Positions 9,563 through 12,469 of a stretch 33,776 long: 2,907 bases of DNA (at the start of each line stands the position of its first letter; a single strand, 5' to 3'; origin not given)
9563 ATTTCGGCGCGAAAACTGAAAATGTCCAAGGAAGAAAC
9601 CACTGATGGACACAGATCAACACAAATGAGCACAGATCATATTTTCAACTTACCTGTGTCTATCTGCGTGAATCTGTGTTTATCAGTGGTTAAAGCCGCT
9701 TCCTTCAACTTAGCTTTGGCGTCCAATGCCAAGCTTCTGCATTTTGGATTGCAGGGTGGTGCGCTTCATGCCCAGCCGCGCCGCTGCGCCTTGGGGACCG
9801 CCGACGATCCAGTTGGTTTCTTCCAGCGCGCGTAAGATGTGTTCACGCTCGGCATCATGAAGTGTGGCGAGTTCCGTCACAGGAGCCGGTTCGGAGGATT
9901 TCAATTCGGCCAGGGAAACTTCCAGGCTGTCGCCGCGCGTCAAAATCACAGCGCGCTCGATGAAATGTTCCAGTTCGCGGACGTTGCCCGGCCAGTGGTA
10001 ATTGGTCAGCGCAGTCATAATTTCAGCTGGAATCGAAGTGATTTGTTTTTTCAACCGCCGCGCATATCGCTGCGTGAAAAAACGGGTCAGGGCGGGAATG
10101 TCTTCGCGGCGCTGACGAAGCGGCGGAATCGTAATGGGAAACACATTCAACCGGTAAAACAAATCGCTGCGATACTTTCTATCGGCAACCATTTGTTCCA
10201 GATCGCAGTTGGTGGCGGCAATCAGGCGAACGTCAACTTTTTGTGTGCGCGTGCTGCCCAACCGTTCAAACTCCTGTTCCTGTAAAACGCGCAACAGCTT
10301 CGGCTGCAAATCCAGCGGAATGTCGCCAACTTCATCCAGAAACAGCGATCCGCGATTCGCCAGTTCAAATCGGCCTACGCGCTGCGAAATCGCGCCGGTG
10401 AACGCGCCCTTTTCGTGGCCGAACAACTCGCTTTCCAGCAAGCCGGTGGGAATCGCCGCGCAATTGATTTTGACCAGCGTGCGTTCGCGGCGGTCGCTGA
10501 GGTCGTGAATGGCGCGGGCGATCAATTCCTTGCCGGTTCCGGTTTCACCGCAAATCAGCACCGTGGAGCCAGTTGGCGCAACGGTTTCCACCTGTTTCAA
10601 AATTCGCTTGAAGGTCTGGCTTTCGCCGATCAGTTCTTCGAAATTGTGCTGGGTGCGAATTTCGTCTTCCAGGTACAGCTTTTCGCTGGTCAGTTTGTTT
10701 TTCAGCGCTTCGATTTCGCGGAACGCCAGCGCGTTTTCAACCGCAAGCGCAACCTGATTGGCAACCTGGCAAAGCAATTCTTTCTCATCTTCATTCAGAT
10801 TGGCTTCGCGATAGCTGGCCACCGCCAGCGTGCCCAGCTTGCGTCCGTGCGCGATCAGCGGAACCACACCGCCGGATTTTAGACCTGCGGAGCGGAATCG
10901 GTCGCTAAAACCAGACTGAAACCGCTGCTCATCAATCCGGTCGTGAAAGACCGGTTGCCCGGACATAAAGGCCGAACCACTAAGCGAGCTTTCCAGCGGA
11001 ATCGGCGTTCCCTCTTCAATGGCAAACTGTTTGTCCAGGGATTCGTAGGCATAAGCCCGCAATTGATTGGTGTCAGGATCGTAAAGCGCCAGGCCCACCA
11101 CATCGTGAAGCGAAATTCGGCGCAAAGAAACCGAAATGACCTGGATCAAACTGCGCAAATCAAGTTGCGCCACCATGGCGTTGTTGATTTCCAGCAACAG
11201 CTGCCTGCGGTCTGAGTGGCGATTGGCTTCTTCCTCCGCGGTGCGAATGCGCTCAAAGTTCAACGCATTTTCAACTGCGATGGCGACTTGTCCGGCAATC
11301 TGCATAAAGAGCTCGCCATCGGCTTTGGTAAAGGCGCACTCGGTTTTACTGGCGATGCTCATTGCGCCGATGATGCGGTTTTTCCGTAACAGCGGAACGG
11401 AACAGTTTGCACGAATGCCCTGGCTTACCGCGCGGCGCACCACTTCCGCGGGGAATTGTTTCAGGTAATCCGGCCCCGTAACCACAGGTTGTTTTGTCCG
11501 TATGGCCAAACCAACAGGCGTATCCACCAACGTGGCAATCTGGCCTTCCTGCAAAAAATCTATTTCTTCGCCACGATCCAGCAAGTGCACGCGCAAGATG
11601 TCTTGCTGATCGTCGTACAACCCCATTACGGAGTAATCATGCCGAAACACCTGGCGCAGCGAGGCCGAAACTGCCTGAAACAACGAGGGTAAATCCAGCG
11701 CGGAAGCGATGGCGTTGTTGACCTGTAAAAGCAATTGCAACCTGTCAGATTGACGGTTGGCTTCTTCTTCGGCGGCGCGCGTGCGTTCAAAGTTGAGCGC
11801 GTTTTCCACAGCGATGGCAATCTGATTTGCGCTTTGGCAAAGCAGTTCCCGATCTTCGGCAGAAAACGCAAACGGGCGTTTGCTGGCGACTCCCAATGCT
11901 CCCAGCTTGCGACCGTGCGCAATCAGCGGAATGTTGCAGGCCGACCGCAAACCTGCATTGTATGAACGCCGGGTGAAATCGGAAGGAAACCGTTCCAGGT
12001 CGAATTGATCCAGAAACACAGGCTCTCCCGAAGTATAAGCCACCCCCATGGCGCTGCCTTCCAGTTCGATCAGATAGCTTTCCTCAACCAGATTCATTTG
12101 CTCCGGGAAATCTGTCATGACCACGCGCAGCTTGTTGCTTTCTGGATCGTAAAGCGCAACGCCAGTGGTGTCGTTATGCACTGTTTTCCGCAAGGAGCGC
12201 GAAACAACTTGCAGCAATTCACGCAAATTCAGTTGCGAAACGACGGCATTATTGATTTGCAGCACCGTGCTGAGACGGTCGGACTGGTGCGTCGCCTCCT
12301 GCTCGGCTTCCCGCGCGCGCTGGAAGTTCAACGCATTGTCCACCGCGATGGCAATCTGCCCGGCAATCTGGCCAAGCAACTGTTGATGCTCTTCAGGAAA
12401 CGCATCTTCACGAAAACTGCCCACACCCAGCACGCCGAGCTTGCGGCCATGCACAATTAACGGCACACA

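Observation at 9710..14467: Sigma-54 activator with seven tandem GAF sensor domains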

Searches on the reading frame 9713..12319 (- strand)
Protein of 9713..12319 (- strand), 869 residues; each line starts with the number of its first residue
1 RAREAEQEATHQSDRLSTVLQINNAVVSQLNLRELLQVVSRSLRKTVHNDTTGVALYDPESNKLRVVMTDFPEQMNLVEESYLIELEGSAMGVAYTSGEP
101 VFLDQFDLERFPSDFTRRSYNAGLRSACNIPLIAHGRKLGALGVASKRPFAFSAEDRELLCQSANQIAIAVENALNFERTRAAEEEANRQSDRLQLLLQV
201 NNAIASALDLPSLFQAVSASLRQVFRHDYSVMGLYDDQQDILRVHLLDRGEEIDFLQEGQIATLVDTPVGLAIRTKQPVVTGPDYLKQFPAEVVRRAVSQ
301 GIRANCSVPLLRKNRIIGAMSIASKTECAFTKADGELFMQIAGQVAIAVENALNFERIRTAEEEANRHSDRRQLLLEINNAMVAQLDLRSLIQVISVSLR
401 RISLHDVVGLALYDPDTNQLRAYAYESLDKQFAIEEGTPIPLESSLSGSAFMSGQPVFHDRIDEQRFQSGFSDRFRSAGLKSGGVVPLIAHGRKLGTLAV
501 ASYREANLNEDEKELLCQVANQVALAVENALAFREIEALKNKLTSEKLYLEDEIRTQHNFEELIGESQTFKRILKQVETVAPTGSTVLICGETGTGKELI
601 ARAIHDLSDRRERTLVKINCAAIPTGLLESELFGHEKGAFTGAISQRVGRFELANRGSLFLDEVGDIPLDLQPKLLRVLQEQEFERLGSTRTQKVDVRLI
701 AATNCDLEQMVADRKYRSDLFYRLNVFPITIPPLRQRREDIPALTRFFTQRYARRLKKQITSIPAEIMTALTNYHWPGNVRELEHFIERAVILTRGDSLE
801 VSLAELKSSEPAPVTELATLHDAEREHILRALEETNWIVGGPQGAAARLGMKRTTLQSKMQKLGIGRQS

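Call 56: predict_structure(alignment_id=A2)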
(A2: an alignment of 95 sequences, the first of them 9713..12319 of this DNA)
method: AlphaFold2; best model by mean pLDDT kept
length: 869 residues; sequences in the alignment: 95
mean_pLDDT: 78.4   pTM: 0.39
mean pLDDT of the five models: 78.4, 78.4, 78.3, 76.3, 74.4
residues with pLDDT >= 90: 152; 70-90: 558; 50-70: 110; < 50: 49
segments of 3 or more residues with pLDDT < 50: 548-564, 636-654, 808-818
pLDDT, mean of each block of 10 residues (from residue 1): 70 75 70 78 83 88 83 61 87 93 89 87 90 89 91 87 83 76 74 82 80 89 87 90 89 85 91 94 86 90 94 92 90 90 88 79 77 81 74 86 84 89 84 81 87 90 73 81 91 91 83 88 85 65 51 42 59 79 82 67 78 69 64 50 39 60 75 70 57 68 77 72 75 78 81 80 85 77 83 84 60 39 74 80 78 80 69
secondary structure, 60 per line:
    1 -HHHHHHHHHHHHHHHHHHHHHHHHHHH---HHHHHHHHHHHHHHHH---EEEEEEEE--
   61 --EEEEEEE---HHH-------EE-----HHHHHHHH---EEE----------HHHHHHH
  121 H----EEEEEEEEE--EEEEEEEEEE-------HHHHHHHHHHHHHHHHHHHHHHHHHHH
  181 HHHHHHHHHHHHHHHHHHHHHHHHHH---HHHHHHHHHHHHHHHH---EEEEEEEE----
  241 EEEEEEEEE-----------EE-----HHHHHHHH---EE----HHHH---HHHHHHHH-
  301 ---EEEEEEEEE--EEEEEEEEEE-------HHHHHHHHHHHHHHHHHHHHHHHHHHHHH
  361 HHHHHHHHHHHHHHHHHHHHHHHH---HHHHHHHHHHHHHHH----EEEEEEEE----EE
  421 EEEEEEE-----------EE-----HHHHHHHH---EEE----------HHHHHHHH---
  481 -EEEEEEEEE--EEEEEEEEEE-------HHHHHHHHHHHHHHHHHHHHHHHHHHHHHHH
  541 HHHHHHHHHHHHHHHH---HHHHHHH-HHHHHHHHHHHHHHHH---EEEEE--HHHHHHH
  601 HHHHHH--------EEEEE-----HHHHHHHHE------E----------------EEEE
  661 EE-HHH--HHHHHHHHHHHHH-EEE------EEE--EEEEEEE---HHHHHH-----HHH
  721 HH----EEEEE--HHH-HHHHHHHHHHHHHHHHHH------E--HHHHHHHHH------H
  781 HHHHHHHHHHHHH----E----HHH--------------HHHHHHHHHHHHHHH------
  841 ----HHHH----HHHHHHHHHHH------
elements in order (helices of 4 or more, strands of 3 or more residues): H2-28 H32-47 E51-58 E63-69 H90-97 E101-103 H114-121 E126-134 E137-146 H154-206 H210-225 E229-236 E241-249 H268-275 H285-288 H292-299 E304-312 E315-324 H332-384 H388-402 E407-414 E419-427 H446-453 E457-459 H470-477 E482-490 E493-502 H510-556 H560-566 H568-583 E587-591 H594-606 E615-619 H625-632 E657-662 H669-681 E683-685 E692-694 E697-703 H707-712 H718-722 E727-731 H738-755 H765-773 H780-793 H820-834 H845-848 H853-863

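Call 59: fold_search(model_id=the predicted structure, library=pdb)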
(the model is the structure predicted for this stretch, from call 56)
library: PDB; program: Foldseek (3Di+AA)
matches with E <= 10: 1662; with E <= 0.001: 764
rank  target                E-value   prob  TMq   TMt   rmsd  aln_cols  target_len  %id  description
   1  1ojl_D                2.8e-23  1.00  0.25  0.67  20.6       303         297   50  Crystal structure of a sigma54-activator suggests the mechanism for the conformational switch necessary for sigma54 bi (released 2005-05-19)
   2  1ojl_E                4.5e-23  1.00  0.25  0.70  21.1       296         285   49  Crystal structure of a sigma54-activator suggests the mechanism for the conformational switch necessary for sigma54 bi (released 2005-05-19)
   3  1ojl_A                3.0e-22  1.00  0.25  0.68  16.8       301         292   48  Crystal structure of a sigma54-activator suggests the mechanism for the conformational switch necessary for sigma54 bi (released 2005-05-19)
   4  1ny5_B                2.1e-21  1.00  0.27  0.57   8.1       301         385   39  Crystal structure of sigm54 activator (AAA+ ATPase) in the inactive state (released 2003-11-11)
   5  6iy8_B                3.0e-21  1.00  0.26  0.46  24.6       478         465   30  DmpR-phenol complex of Pseudomonas putida (released 2020-06-10)
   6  5m7p_B                3.9e-21  1.00  0.26  0.48  17.7       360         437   36  Crystal structure of NtrX from Brucella abortus in complex with ADP processed with the CrystalDirect automated mountin (released 2017-01-25)
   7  5m7p_A                4.1e-21  1.00  0.25  0.47  14.9       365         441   34  Crystal structure of NtrX from Brucella abortus in complex with ADP processed with the CrystalDirect automated mountin (released 2017-01-25)
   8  5m7o_B                5.0e-21  1.00  0.25  0.48  18.9       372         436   34  Crystal structure of NtrX from Brucella abortus processed with the CrystalDirect automated mounting and cryo-cooling t (released 2017-01-25)
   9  5m7n_B                8.0e-21  1.00  0.26  0.50  17.7       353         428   37  Crystal structure of NtrX from Brucella abortus in complex with ATP processed with the CrystalDirect automated mountin (released 2017-01-25)
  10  5m7n_A                2.4e-20  1.00  0.25  0.48  14.9       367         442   35  Crystal structure of NtrX from Brucella abortus in complex with ATP processed with the CrystalDirect automated mountin (released 2017-01-25)
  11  1ojl_B                5.3e-20  1.00  0.25  0.79   4.5       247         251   53  Crystal structure of a sigma54-activator suggests the mechanism for the conformational switch necessary for sigma54 bi (released 2005-05-19)
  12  1ny5_A                7.2e-20  1.00  0.28  0.58   5.1       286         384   40  Crystal structure of sigm54 activator (AAA+ ATPase) in the inactive state (released 2003-11-11)
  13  1ny6_A                7.6e-20  1.00  0.24  0.79   4.3       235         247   46  Crystal structure of sigm54 activator (AAA+ ATPase) in the active state (released 2003-11-11)
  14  6jdl                  8.9e-20  1.00  0.24  0.75   4.6       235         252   53  Central domain of FleQ H287A mutant in complex with ATPgS and Mg (released 2019-11-27)
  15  5m7o_A                1.2e-19  1.00  0.26  0.48  14.6       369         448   35  Crystal structure of NtrX from Brucella abortus processed with the CrystalDirect automated mounting and cryo-cooling t (released 2017-01-25)
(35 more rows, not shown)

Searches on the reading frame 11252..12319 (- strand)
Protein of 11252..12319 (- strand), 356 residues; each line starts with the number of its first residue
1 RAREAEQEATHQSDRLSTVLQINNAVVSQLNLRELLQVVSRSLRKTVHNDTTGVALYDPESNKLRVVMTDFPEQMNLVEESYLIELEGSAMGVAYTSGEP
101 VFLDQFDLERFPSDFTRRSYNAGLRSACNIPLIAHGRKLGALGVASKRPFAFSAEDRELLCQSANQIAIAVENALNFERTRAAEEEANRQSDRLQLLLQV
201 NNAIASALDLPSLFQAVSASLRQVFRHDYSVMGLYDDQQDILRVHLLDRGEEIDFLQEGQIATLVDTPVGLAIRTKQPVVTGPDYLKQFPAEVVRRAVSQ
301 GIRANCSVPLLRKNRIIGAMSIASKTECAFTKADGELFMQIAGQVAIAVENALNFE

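Call 46: search_solved_structures(query=window:11252-12319:-, max_evalue=0.001, show_alignments=2)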
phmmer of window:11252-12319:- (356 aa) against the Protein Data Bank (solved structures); distinct sequences matched with E-value up to 0.001: 3.
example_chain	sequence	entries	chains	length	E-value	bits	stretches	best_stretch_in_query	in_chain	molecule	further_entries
3k2n_A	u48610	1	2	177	9.3e-06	28.4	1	194-356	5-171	Sigma-54-dependent transcriptional regulator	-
6oei_A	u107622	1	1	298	1.2e-05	28.1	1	184-356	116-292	Spindle pole body component SPC42,Sigma-54-dependent transcriptional regulator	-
4mcw_A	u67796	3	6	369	4.7e-05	26.1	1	193-356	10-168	Metal dependent phosphohydrolase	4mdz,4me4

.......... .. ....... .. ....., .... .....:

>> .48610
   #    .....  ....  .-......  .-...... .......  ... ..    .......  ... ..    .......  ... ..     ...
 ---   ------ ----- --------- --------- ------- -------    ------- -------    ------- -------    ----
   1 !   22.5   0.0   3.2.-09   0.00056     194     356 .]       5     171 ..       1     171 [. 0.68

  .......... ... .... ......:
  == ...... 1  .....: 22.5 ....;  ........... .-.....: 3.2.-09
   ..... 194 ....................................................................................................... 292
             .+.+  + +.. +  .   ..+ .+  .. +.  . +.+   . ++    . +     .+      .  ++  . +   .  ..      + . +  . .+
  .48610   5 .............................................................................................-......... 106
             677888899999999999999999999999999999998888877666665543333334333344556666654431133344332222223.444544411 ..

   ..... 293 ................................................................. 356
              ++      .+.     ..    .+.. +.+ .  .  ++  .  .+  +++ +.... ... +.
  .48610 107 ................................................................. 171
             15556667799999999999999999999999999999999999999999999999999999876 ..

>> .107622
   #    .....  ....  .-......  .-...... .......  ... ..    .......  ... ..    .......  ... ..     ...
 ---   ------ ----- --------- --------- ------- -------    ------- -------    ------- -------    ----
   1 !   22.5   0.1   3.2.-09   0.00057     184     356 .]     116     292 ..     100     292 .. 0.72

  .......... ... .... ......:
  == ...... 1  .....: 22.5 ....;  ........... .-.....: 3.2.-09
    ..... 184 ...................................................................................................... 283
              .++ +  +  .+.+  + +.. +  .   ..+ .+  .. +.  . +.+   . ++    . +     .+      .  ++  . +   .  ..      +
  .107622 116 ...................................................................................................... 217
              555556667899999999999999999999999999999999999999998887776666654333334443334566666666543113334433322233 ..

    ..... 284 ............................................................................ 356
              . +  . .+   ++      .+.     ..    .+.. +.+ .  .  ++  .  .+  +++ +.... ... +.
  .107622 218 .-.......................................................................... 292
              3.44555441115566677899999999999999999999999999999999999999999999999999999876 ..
